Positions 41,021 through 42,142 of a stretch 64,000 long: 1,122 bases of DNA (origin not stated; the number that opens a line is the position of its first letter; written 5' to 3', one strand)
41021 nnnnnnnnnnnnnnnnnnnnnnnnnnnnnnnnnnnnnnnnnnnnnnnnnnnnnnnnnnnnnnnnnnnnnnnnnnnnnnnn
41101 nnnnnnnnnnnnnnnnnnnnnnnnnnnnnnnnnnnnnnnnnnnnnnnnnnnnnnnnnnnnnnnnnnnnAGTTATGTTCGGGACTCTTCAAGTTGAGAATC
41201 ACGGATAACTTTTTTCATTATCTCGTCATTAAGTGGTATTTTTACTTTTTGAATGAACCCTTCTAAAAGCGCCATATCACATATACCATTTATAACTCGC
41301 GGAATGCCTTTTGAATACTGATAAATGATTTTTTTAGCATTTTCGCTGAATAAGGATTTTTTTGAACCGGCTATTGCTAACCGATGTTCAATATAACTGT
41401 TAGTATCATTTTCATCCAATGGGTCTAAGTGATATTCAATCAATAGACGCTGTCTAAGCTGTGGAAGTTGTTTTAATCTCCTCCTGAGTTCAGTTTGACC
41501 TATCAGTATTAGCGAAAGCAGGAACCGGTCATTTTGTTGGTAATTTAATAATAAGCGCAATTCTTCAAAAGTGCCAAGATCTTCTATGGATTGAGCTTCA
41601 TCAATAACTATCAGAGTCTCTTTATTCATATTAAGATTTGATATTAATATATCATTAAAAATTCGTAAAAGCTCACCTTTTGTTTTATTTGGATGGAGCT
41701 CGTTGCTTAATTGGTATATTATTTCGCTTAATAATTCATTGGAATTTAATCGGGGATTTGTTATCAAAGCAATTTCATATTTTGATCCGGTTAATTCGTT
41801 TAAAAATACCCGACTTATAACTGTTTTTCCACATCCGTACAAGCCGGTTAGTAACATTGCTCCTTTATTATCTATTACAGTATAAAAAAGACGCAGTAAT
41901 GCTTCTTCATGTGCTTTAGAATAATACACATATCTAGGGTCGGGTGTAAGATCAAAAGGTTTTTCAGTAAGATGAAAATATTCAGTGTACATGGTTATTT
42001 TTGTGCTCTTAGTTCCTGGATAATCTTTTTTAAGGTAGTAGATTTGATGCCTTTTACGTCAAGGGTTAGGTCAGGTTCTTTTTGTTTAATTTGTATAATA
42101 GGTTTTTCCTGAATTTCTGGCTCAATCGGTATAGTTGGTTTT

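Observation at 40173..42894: A trio of sensor-like membrane protein, ExeA-like AAA ATPase and HD-GYP protein is inserted between the initiating transferase and the export genes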

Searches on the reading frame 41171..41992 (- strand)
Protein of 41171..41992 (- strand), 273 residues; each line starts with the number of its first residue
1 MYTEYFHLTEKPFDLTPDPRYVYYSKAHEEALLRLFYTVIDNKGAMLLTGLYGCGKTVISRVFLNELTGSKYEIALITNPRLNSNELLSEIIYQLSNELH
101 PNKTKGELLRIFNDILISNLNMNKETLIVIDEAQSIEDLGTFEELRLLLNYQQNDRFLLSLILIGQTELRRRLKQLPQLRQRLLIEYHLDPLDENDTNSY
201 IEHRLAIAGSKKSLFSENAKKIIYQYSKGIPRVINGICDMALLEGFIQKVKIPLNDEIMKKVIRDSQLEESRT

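Call 3: search_protein_families(library=pfam, proteins=[window:41171-41992:-], max_evalue=0.01)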
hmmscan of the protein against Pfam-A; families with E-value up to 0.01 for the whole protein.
window:41171-41992:- (273 aa): 14 families
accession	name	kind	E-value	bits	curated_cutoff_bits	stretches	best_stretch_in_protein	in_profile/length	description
PF13401.12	AAA_22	-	7.9e-21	75.2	27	1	42-173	4-130/130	AAA domain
PF05621.17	TniB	-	5.5e-07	29.7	22.4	1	19-183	8-179/189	Bacterial TniB protein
PF13191.12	AAA_16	-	8.9e-07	30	32.6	1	23-154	3-161/167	AAA ATPase domain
PF13173.12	AAA_14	-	3.9e-06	27.3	27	1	44-159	3-95/129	AAA domain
PF00931.28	NB-ARC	-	0.0002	21.2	23.5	1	41-133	16-109/248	NB-ARC domain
PF07728.20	AAA_5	-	0.00027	21.4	22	1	46-152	2-93/139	AAA domain (dynein-related subfamily)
PF25201.1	nSTAND6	-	0.00031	21.2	27.7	1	33-149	8-128/148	Novel STAND NTPase 6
PF00004.35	AAA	-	0.00038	21.3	21.2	1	46-174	1-115/131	ATPase family associated with various cellular activities (AAA)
PF24883.2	NPHP3_N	-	0.00041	21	24.8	0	43-100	22-84/164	Nephrocystin 3, N-terminal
PF13245.12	AAA_19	-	0.00049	20.7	25.1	1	43-164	11-123/134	AAA domain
PF12775.13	AAA_7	-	0.00061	19.8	25.8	1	35-87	25-78/181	P-loop containing dynein motor region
PF09848.15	SLFN-g3_helicase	-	0.00068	19.4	24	1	46-139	4-94/354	Schlafen group 3, DNA/RNA helicase domain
PF01637.24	ATPase_2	-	0.0019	18.5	33.2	1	46-149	23-136/225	ATPase domain predominantly from Archaea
PF20720.3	nSTAND3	-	0.0077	16.4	27.2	0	37-80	11-54/155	Novel STAND NTPase 3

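Call 4: search_protein_families(library=ncbifam, proteins=[window:41171-41992:-], max_evalue=0.01)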
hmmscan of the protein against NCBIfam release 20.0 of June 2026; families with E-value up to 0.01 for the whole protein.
window:41171-41992:- (273 aa): 1 family
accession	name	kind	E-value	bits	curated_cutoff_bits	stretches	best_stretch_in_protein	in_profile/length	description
TIGR03015.1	pepcterm_ATPase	hypoth_equivalog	1.5e-70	237.7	324.5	1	1-267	1-267/269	XrtA/PEP-CTERM system-associated ATPase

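Call 8: find_encoding_contigs(protein=window:41171-41992:-, flank=10000, max_places=6)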
Protein window:41171-41992:- (273 aa): no gene with exactly this product is on record in the collection.

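Call 9: find_homologous_proteins(query=window:41171-41992:-)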
Query window:41171-41992:- (273 aa): 2128 proteins with E <= 0.001 among 3634 candidates; the best 120 are listed.
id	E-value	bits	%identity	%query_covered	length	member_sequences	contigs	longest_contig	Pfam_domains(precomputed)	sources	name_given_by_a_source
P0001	1.0e-172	590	100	100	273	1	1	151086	PF13173.13,PF13401.13,PF05621.18,PF13191.13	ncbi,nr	ncbi:MAG: AAA family ATPase [Candidatus Omnitrophica bacterium]|nr:AAA family ATPase [Candidatus Omn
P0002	5.3e-125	434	74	100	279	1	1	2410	PF13173.13,PF13401.13,PF05621.18,PF13191.13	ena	-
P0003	1.3e-124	433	72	100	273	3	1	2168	PF13173.13,PF13401.13,PF05621.18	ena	-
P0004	1.3e-123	429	70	100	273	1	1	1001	PF13173.13,PF00004.36,PF13401.13,PF01637.25,PF05621.18,PF13191.13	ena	-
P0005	2.0e-123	429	71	99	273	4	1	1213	PF13173.13,PF00004.36,PF13401.13,PF05621.18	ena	-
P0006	3.1e-123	428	71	99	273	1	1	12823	PF13173.13,PF00004.36,PF13401.13,PF05621.18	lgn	-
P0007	3.9e-123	428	73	99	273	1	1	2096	PF13173.13,PF00004.36,PF13401.13,PF05621.18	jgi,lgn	-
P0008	3.1e-122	425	69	99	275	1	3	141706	PF13173.13,PF13401.13,PF01637.25,PF07728.21,PF05621.18,PF00931.29,PF13191.13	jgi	jgi:general secretion pathway protein A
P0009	3.1e-122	425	72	100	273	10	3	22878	PF13173.13,PF00004.36,PF13401.13,PF05621.18,PF13191.13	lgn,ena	-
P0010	6.4e-122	424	71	99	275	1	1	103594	PF13173.13,PF13401.13,PF01637.25,PF05621.18,PF00931.29,PF13191.13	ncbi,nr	ncbi:MAG: AAA family ATPase [Candidatus Omnitrophica bacterium]|nr:AAA family ATPase [Candidatus Omn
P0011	2.0e-121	422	70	99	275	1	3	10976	PF13173.13,PF13401.13,PF01637.25,PF13191.13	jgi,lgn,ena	-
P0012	3.6e-121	421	72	99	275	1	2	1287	PF13173.13,PF13401.13,PF01637.25,PF07728.21,PF05621.18,PF00931.29,PF13191.13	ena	-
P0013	1.3e-120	419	68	99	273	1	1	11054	PF13173.13,PF00004.36,PF13401.13,PF13191.13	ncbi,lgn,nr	ncbi:MAG: AAA family ATPase [Candidatus Omnitrophica bacterium]|nr:AAA family ATPase [Candidatus Omn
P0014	1.3e-120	419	68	99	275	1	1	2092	PF13173.13,PF13401.13,PF01637.25,PF07728.21,PF05621.18,PF00931.29,PF13191.13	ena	-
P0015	1.3e-120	419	70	100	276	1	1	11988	PF13401.13,PF05621.18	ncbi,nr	ncbi:MAG: AAA family ATPase [Candidatus Omnitrophica bacterium]|nr:AAA family ATPase [Candidatus Omn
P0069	1.2e-106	374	63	100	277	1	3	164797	PF13245.13,PF13401.13,PF05621.18,PF00931.29,PF13191.13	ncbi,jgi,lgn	jgi:general secretion pathway protein A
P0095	1.1e-83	299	53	97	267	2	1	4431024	PF13401.13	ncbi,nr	ncbi:MAG: AAA family ATPase [Candidatus Aminicenantes bacterium]|nr:MAG: AAA family ATPase [Candidat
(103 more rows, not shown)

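Call 10: find_encoding_contigs(protein=P0008, flank=8000, max_places=2)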
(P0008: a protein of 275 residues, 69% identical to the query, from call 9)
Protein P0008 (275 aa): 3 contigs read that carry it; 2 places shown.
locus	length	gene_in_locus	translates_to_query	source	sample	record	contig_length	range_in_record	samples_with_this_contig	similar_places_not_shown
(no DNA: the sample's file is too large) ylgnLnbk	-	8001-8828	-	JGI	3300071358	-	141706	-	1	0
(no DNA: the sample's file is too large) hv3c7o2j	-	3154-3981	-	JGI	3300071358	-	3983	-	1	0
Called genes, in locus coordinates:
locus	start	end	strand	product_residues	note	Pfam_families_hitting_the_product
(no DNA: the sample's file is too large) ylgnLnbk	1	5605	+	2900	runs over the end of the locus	-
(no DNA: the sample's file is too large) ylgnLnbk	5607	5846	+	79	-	-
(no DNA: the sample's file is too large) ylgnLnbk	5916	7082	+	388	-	PF00953:Glycos_transf_4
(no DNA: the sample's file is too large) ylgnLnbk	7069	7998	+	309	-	-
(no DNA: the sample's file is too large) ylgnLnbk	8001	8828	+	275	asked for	PF05621:TniB (weak), PF00931:NB-ARC (weak), PF13191:AAA_16 (weak), PF01637:ATPase_2 (weak), PF13173:AAA_14 (weak), PF13401:AAA_22, PF07728:AAA_5 (faint)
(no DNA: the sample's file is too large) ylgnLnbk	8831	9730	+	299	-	PF13487:HD_5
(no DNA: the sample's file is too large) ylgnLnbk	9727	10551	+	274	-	PF02563:Poly_export, PF22461:SLBB_2 (weak)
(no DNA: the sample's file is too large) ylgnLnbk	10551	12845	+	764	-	PF02706:Wzz (weak), PF13807:GNVR, PF13614:AAA_31 (weak)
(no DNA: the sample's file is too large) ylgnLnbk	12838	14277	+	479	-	PF04932:Wzy_C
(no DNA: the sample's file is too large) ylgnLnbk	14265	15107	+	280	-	PF01061:ABC2_membrane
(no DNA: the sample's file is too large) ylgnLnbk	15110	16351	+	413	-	PF00005:ABC_tran, PF14524:Wzt_C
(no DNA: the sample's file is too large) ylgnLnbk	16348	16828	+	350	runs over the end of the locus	PF02388:FemAB (weak), PF13480:Acetyltransf_6 (weak)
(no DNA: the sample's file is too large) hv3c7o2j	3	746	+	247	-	?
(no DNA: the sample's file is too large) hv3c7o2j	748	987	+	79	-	-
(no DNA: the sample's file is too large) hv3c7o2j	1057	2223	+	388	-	PF00953:Glycos_transf_4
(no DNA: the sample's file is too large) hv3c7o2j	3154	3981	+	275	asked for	PF05621:TniB (weak), PF00931:NB-ARC (weak), PF13191:AAA_16 (weak), PF01637:ATPase_2 (weak), PF13173:AAA_14 (weak), PF13401:AAA_22, PF07728:AAA_5 (faint)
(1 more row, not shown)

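Call 11: find_encoding_contigs(protein=P0069, flank=8000, max_places=2)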
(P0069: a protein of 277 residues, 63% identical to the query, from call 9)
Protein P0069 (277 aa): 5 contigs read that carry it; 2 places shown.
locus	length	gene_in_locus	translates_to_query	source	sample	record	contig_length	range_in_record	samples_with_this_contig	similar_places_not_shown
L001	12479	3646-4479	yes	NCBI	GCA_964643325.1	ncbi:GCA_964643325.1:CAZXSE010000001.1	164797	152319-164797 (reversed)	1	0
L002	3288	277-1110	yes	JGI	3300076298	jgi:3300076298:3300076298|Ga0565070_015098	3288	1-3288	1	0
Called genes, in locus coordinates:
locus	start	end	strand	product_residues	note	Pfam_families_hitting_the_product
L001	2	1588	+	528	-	?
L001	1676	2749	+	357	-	PF00953:Glycos_transf_4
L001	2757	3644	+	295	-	-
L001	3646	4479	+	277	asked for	PF05621:TniB (weak), PF00931:NB-ARC (weak), PF13191:AAA_16 (weak), PF13245:AAA_19 (weak), PF13401:AAA_22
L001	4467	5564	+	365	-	PF13487:HD_5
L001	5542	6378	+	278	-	PF02563:Poly_export, PF10531:SLBB, PF22461:SLBB_2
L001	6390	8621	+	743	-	PF02706:Wzz (weak), PF13614:AAA_31 (faint), PF13807:GNVR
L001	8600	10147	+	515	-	PF04932:Wzy_C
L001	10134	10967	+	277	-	PF01061:ABC2_membrane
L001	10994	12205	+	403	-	PF00005:ABC_tran, PF13304:AAA_21 (faint), PF14524:Wzt_C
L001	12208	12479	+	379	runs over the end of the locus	PF13439:Glyco_transf_4 (weak), PF00534:Glycos_transf_1, PF13524:Glyco_trans_1_2 (weak), PF13692:Glyco_trans_1_4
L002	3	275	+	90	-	?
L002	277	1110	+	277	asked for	PF05621:TniB (weak), PF00931:NB-ARC (weak), PF13191:AAA_16 (weak), PF13245:AAA_19 (weak), PF13401:AAA_22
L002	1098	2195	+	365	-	PF13487:HD_5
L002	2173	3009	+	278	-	PF02563:Poly_export, PF10531:SLBB, PF22461:SLBB_2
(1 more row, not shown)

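Call 12: find_encoding_contigs(protein=P0095, flank=8000, max_places=2)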
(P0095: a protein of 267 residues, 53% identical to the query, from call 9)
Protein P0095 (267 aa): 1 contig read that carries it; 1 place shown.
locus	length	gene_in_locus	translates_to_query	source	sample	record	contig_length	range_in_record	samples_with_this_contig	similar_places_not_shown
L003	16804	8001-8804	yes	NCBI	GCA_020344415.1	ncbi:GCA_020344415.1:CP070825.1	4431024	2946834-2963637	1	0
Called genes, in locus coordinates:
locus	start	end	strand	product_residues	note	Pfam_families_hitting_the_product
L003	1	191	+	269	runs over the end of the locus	PF01061:ABC2_membrane, PF12698:ABC2_membrane_3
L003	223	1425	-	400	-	PF14907:NTP_transf_5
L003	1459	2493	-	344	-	PF00583:Acetyltransf_1, PF13508:Acetyltransf_7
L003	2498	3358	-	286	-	-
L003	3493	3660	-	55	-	-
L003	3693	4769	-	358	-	PF04055:Radical_SAM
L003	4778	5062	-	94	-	PF05402:PqqD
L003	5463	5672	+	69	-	-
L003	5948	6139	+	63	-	-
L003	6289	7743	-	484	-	-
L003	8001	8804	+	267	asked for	PF13401:AAA_22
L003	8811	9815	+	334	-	PF13487:HD_5, PF01966:HD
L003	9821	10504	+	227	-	PF08889:WbqC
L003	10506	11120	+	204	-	PF02585:PIG-L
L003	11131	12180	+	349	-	PF01041:DegT_DnrJ_EryC1, PF00155:Aminotran_1_2, PF01053:Cys_Met_Meta_PP (weak)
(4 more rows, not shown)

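Call 16: find_related_loci(query=A1, collection=genome_contigs, flank=10000)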
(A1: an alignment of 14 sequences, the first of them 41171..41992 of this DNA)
Query A1 (273 aa) in genome_contigs; peptide patterns used: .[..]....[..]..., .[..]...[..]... (x = any residue, [..] = any of these).
600 stretches matched a pattern (row limit reached: there are more); 264 encode a relative of the query (tblastn E <= 1e-3); the best 80 are kept; 80 distinct loci.
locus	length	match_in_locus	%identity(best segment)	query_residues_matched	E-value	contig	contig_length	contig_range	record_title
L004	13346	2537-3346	71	1-271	2e-129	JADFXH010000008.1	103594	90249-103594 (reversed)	MAG: Candidatus Omnitrophota bacterium isolate nDJH13bin20 nDJH13_bin20_NODE_8_length_103594_cov_11.223820, whole genome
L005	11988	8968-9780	70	1-272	7e-128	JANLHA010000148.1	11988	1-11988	MAG: Candidatus Omnitrophota bacterium isolate P6-5 k99_155758, whole genome shotgun sequence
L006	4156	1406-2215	68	1-271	4e-129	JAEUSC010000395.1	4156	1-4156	MAG: Candidatus Omnitrophota bacterium isolate new MAG-293 k141_2101276, whole genome shotgun sequence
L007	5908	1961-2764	68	1-269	3e-123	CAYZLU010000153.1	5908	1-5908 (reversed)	MAG TPA_asm: uncultured Planctomycetales bacterium isolate binchicken_co241_372 genome assembly, contig: NODE_15277_leng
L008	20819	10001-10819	66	1-273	1e-120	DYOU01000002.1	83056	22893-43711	MAG TPA_asm: Candidatus Elulimicrobium sp. isolate SulCav_GS09_5_2_46_18 SulCav_GS09_5_180_length_83056_cov_9_694702, wh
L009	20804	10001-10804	68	1-269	2e-120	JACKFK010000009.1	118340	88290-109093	MAG: Candidatus Omnitrophota bacterium isolate HK-STAS-OMNI-3 HK-STAS-OMNI-3_9, whole genome shotgun sequence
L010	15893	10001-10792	63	1-265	7e-112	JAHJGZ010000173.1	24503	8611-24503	MAG: Candidatus Omnitrophota bacterium isolate Modern_marine_glass_biofilm.mb.92 Modern_marine_glas.mb.92_k141_907774, w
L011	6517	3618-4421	58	1-269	7e-102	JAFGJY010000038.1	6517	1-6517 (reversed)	MAG: Candidatus Omnitrophota bacterium isolate Zod_Metabat.301 k87_2822972, whole genome shotgun sequence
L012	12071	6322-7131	52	1-271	8e-91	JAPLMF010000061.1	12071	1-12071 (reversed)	MAG: Candidatus Omnitrophota bacterium isolate LacPavin_0419_WC70L_MAG_47_7 LacPavin_0419_WC70L_scaffold_104693, whole g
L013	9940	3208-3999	54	1-265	8e-89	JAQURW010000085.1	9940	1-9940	MAG: Candidatus Omnitrophota bacterium isolate STD1_82 NODE_19825_length_9940_cov_2.951391_Sandtown_D1, whole genome sho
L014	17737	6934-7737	51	1-269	5e-88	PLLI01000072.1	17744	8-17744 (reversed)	MAG: Candidatus Omnitrophota bacterium isolate fen_1322 73.20120800_E3X.45_contig_57758, whole genome shotgun sequence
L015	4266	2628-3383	55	1-252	5e-88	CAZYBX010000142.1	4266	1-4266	MAG TPA_asm: uncultured Planctomycetia bacterium isolate SRP214966_co4_24 genome assembly, contig: NODE_33896_length_426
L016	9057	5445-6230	55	1-263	1e-87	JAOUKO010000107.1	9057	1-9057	MAG: Candidatus Aminicenantes bacterium isolate 8_1_Jan_SF_Bin49 8_1_Jan_SF_Bin49_scaffold_4481_c1, whole genome shotgun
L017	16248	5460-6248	52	1-264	2e-87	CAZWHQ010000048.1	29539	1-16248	MAG TPA_asm: uncultured Eubacteriales bacterium isolate binchicken_co275_153 genome assembly, contig: NODE_1757_length_2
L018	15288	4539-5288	55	1-250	5e-87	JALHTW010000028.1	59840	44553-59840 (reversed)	MAG: Candidatus Aminicenantes bacterium isolate PFL34 seq_251555, whole genome shotgun sequence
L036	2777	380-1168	47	1-265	7e-84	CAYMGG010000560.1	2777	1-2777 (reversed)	MAG TPA_asm: uncultured Planctomycetaceae bacterium isolate binchicken_co66_165 genome assembly, contig: NODE_49608_leng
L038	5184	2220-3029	48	1-272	1e-81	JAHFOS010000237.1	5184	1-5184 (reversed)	MAG: bacterium isolate nzgw509 NODE_36663_length_5185_cov_2.692536, whole genome shotgun sequence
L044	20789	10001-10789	51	1-265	1e-80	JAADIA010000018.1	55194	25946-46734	MAG: Nitrospirota bacterium isolate M_MetaBat.229 contig-127_394, whole genome shotgun sequence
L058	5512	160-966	47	1-270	9e-80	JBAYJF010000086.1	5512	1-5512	MAG: Candidatus Margulisiibacteriota bacterium isolate SO_2016_GW1_49 scaffold28538_OW334_2016, whole genome shotgun seq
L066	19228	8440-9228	46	1-265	4e-79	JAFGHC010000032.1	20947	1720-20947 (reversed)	MAG: Candidatus Saganbacteria bacterium isolate Zod_Metabat.143 k87_11965075, whole genome shotgun sequence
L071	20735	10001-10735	52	1-246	2e-79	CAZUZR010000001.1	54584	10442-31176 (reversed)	MAG TPA_asm: uncultured Planctomycetia bacterium isolate binchicken_co266_232 genome assembly, contig: NODE_1199_length_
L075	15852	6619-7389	48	1-262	9e-79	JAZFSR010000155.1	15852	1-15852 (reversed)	MAG: Candidatus Aminicenantaceae bacterium isolate BS2bin.13 BS2bin.13_155, whole genome shotgun sequence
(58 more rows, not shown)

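Call 23: search_solved_structures(query=window:41171-41992:-, max_evalue=0.01, show_alignments=2)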
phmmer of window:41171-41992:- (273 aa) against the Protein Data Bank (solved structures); distinct sequences matched with E-value up to 0.01: 0.

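Call 37: predict_structure(alignment_id=A1)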
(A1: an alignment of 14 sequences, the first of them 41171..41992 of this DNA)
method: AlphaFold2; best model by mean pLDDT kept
length: 273 residues; sequences in the alignment: 14
mean_pLDDT: 89.3   pTM: 0.81
mean pLDDT of the five models: 89.3, 88.4, 88.0, 86.8, 86.3
residues with pLDDT >= 90: 173; 70-90: 91; 50-70: 6; < 50: 3
segments of 3 or more residues with pLDDT < 50: 271-273
pLDDT, mean of each block of 10 residues (from residue 1): 92 80 89 93 90 88 88 91 91 91 88 92 93 90 86 80 93 84 86 95 95 94 95 94 94 92 79 43
secondary structure, 60 per line:
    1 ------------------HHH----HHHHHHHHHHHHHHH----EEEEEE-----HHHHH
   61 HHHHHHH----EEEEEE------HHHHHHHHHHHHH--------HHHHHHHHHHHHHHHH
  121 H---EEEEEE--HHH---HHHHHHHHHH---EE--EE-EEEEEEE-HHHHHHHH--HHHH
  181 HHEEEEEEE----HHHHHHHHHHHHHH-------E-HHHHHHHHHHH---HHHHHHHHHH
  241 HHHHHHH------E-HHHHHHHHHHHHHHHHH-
elements in order: H26-40 E45-50 H56-67 E72-77 H84-96 H105-121 E125-130 H139-148 E159-165 H167-174 H177-182 E183-189 H194-207 H217-227 H231-247 H256-272

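Call 42: fold_search(model_id=the predicted structure, library=pdb)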
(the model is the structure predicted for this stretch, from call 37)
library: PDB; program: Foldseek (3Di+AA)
matches with E <= 10: 1766; with E <= 0.001: 647
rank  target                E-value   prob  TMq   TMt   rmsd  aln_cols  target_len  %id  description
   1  1w5t_A                2.6e-10  1.00  0.63  0.47   5.3       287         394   18  Structure of the Aeropyrum Pernix ORC2 protein (ADPNP-ADP complexes) (released 2004-10-05)
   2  8xvb_A                1.4e-09  1.00  0.63  0.69   4.8       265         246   18  Cryo-EM structure of ATP-DNA-MuB filaments (released 2024-08-14)
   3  7jgr_A                1.7e-09  1.00  0.73  0.52   4.0       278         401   16  Structure of Drosophila ORC bound to DNA (84 bp) and Cdc6 (released 2020-09-09)
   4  7m99_A                2.5e-09  1.00  0.65  0.69   4.7       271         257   14  ATPgS bound TnsC filament from ShCAST system (released 2021-07-28)
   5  1w5t_C                3.0e-09  1.00  0.63  0.47   5.5       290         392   17  Structure of the Aeropyrum Pernix ORC2 protein (ADPNP-ADP complexes) (released 2004-10-05)
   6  1w5s_B                3.5e-09  1.00  0.61  0.45   5.5       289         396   18  Structure of the Aeropyrum Pernix ORC2 protein (ADP form) (released 2004-10-05)
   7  2qby_A                7.3e-09  1.00  0.67  0.52   4.6       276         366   16  Crystal structure of a heterodimer of Cdc6/Orc1 initiators bound to origin DNA (from S. solfataricus) (released 2007-09-11)
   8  7rzy_1                1.1e-08  1.00  0.69  0.62   4.0       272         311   16  CryoEM structure of Vibrio cholerae transposon Tn6677 AAA+ ATPase TnsC (released 2022-06-08)
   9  7jk5_A                1.1e-08  1.00  0.68  0.50   4.1       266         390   17  Structure of Drosophila ORC bound to DNA (released 2020-09-09)
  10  7ufi_1                1.3e-08  1.00  0.69  0.61   3.9       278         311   17  VchTnsC AAA+ ATPase with DNA, single heptamer (released 2022-06-08)
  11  7jgr_G                1.5e-08  1.00  0.72  0.55   4.1       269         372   15  Structure of Drosophila ORC bound to DNA (84 bp) and Cdc6 (released 2020-09-09)
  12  8s0e_A                1.5e-08  1.00  0.71  0.55   3.8       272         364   14  H. sapiens OCCM bound to double stranded DNA (released 2024-10-02)
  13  8rwv_A                2.1e-08  1.00  0.70  0.52   4.4       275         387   14  Human OCCM DNA licensing intermediate (released 2025-02-05)
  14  1w5s_A                2.2e-08  1.00  0.64  0.48   5.2       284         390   17  Structure of the Aeropyrum Pernix ORC2 protein (ADP form) (released 2004-10-05)
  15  7jk6_A                2.4e-08  1.00  0.65  0.49   3.9       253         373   16  Structure of Drosophila ORC in the active conformation (released 2020-09-09)
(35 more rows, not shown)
